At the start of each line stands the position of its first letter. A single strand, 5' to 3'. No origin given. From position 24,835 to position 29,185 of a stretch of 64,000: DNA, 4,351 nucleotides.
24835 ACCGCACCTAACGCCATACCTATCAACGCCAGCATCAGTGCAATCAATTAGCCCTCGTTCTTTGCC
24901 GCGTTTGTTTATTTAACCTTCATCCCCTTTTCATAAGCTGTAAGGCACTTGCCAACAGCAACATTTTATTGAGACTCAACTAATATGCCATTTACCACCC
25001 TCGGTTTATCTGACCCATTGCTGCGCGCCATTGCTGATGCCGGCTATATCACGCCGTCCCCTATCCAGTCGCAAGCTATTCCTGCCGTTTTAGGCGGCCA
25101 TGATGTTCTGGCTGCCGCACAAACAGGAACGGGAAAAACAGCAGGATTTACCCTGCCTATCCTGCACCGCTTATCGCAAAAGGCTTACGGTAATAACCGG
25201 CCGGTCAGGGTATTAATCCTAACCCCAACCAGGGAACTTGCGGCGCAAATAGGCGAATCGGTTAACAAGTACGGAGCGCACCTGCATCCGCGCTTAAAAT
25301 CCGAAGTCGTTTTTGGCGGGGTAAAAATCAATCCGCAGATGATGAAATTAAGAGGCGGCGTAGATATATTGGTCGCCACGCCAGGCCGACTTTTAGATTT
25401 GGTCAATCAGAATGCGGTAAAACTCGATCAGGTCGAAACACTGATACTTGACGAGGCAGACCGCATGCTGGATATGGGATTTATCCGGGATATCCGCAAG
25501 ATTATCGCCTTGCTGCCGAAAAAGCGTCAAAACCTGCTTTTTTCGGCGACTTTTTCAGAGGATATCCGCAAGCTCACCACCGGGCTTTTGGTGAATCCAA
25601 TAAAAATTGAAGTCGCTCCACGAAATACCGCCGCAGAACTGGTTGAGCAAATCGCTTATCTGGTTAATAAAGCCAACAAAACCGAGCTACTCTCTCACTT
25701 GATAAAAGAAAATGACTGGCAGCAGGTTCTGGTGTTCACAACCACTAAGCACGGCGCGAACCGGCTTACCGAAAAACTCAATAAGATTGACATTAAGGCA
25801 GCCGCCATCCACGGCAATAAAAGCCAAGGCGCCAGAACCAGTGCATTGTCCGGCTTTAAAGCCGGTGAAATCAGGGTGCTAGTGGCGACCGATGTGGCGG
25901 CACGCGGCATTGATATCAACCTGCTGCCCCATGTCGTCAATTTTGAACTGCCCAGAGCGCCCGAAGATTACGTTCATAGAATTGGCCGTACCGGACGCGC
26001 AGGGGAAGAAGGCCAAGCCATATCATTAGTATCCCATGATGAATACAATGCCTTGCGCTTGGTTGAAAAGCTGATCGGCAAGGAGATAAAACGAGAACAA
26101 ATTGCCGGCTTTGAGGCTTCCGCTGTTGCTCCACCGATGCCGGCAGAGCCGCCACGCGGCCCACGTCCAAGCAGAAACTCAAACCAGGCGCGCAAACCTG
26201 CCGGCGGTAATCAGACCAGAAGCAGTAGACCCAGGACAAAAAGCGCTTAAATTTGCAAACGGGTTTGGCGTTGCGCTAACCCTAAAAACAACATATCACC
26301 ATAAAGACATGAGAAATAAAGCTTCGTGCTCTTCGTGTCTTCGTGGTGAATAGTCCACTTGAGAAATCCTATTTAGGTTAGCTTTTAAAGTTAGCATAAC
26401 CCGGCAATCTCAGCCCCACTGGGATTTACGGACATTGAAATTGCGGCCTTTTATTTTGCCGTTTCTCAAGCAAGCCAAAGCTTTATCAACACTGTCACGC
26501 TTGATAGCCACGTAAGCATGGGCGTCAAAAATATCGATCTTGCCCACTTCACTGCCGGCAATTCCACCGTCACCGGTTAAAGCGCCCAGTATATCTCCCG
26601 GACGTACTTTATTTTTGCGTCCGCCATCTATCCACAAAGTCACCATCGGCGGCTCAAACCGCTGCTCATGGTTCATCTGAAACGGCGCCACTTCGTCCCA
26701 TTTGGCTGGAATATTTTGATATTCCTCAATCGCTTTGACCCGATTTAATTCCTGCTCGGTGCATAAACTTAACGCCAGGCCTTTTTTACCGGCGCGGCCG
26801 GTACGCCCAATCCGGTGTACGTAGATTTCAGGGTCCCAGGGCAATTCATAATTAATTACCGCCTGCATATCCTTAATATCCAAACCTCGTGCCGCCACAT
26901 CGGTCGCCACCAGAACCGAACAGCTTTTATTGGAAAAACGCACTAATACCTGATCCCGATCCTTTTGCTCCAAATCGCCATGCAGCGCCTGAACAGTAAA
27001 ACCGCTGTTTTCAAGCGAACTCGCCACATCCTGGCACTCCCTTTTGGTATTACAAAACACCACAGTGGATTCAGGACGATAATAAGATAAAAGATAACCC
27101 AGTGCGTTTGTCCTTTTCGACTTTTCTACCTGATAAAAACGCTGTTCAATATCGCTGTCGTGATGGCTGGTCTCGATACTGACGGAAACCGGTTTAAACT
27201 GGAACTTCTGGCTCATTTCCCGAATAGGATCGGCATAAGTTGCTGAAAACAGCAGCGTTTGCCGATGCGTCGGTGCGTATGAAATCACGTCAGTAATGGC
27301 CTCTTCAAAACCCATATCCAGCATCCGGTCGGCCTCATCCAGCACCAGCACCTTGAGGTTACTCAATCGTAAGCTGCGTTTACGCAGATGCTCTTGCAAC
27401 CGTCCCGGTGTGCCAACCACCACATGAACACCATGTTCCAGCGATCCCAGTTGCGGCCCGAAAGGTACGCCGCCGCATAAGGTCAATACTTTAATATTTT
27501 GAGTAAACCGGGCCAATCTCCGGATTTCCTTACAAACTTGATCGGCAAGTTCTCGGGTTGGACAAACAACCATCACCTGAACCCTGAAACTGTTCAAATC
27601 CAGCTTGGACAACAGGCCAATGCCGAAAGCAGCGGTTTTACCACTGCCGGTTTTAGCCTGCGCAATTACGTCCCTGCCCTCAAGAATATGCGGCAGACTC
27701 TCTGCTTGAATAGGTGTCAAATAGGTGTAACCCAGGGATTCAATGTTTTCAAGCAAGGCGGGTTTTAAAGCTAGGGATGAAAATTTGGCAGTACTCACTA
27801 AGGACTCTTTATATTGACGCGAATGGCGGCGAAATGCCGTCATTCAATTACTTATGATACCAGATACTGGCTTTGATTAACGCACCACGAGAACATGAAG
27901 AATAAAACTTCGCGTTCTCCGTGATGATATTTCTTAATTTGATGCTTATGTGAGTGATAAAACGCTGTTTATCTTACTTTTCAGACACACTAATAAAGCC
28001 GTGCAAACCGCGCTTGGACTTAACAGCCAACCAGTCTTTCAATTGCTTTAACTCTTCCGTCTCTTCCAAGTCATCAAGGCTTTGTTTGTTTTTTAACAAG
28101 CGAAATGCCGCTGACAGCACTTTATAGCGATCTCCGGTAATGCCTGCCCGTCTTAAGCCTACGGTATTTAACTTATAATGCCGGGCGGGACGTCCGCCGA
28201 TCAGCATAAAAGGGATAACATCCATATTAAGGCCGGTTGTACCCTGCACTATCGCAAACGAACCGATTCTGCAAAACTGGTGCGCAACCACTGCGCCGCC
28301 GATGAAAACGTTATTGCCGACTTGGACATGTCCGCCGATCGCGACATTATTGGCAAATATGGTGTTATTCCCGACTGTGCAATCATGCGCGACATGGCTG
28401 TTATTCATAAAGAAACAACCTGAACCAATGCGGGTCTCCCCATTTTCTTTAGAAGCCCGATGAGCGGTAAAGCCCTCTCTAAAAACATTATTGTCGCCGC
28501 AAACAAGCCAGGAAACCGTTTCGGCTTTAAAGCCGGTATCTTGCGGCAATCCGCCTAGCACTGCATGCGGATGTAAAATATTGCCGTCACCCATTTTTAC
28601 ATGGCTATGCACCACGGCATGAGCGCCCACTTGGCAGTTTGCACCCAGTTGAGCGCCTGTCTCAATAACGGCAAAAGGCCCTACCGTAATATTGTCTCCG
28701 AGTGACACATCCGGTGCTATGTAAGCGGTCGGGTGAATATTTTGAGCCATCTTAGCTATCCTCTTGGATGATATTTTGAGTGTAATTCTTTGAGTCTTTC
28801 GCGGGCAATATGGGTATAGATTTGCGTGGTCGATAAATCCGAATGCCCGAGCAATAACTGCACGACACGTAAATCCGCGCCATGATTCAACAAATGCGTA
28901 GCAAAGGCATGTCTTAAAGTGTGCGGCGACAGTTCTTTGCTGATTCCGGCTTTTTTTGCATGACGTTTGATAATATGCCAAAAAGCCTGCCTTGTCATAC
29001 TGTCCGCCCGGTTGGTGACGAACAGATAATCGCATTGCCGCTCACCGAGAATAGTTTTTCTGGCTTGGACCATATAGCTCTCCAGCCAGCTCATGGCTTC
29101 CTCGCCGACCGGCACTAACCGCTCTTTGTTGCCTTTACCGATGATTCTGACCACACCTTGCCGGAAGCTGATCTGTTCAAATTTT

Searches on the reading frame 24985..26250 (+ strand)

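Call 75: search_protein_families(library=pfam, max_evalue=0.0001, proteins=[window:24985-26250:+])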
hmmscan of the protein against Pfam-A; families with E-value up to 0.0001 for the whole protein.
window:24985-26250:+ (421 aa): 5 families
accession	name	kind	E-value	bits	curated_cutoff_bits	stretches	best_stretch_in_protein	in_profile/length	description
PF00270.35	DEAD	-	1.3e-51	175.1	26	1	25-196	1-166/167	DEAD/DEAH box helicase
PF00271.37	Helicase_C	-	1.2e-30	106.4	23.5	1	232-340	2-110/110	Helicase conserved C-terminal domain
PF04851.21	ResIII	-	1.9e-10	41.3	22.5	1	23-191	3-163/164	Type III restriction enzyme, res subunit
PF13245.12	AAA_19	-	3.7e-07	30.8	25.1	0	28-165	1-105/134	AAA domain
PF00580.27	UvrD-helicase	-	9.9e-06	25.9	23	0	27-103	4-68/271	UvrD/REP helicase N-terminal domain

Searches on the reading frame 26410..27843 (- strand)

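Call 75: search_protein_families(library=pfam, max_evalue=0.0001, proteins=[window:26410-27843:-])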
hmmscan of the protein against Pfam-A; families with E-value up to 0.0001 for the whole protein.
window:26410-27843:- (477 aa): 5 families
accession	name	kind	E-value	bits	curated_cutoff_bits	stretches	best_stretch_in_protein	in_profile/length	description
PF00270.35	DEAD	-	1.3e-49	168.6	26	1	43-208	1-165/167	DEAD/DEAH box helicase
PF00271.37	Helicase_C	-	1.3e-35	122.4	23.5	1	246-352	4-110/110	Helicase conserved C-terminal domain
PF03880.21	DbpA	-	8.3e-26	90.3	25.6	1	402-472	1-71/72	DbpA RNA binding domain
PF04851.21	ResIII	-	2.2e-09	37.9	22.5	1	47-203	9-162/164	Type III restriction enzyme, res subunit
PF22590.2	Cas3-like_C_2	-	2.7e-05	24.8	27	1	259-351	4-104/106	CRISPR-associated nuclease/helicase Cas3, C-terminal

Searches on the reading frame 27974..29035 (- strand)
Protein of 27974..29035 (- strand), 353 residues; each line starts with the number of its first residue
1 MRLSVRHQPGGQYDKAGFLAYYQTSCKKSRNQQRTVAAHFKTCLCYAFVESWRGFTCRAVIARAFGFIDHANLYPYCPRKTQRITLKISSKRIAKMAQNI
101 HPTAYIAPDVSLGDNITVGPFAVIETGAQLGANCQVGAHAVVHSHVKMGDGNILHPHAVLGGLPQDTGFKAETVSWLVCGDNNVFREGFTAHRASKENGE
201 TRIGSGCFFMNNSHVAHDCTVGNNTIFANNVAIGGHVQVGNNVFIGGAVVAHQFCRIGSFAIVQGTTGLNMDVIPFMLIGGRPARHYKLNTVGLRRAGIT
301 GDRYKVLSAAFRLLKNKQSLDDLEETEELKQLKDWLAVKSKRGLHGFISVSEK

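Call 75: search_protein_families(library=pfam, max_evalue=0.0001, proteins=[window:27974-29035:-])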
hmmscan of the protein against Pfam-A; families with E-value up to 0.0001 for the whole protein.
window:27974-29035:- (353 aa): 4 families
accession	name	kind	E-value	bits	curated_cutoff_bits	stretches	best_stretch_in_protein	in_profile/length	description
PF00132.30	Hexapep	-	4.3e-26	89.9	27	2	201-235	2-36/36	Bacterial transferase hexapeptide (six repeats)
PF13720.11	Acetyltransf_11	-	1.8e-12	47.9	24.5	1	272-343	1-80/82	Udp N-acetylglucosamine O-acyltransferase; Domain 2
PF25084.1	LbH_EIF2B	-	1.8e-08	34.7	54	0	201-253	28-78/105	EIF2B subunit epsilon LbH domain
PF25087.1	GMPPB_C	-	6.3e-06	26.3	39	0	100-147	7-53/110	GMPPB C-terminal domain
